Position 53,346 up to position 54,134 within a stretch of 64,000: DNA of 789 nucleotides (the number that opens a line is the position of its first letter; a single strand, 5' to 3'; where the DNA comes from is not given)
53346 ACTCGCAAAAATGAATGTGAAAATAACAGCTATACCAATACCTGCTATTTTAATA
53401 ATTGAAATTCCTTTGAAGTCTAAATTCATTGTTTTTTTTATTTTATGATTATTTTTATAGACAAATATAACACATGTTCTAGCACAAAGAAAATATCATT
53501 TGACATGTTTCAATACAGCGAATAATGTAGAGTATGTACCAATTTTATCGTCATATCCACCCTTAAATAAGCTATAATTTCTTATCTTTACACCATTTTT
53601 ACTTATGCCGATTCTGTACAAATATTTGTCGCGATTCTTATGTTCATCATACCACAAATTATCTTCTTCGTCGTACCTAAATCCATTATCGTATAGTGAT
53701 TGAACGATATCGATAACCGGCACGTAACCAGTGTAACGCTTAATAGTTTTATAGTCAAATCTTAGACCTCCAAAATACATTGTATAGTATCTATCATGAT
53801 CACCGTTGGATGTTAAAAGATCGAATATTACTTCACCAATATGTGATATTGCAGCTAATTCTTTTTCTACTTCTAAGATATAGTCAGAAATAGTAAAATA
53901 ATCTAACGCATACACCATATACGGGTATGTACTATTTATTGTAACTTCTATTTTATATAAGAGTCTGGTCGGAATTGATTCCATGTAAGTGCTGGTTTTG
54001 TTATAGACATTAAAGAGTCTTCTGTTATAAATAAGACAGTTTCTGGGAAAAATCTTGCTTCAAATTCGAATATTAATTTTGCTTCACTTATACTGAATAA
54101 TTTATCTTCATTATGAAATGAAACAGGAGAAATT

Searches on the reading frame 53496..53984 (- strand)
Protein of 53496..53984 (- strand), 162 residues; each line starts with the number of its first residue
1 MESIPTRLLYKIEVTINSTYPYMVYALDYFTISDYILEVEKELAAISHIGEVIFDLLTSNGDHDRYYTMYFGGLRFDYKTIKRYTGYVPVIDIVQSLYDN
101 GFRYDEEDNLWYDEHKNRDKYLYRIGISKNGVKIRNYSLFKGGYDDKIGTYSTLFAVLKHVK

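Call 75: search_protein_families(library=pfam, proteins=[window:53496-53984:-], max_evalue=0.01)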
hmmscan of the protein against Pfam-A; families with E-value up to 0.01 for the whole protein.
window:53496-53984:- (162 aa): 1 family
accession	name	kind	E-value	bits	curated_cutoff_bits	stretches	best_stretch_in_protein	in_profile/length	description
PF15933.10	RnlB_antitoxin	-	9.7e-12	45.5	27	1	22-85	2-66/94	Antitoxin to bacterial toxin RNase LS or RnlA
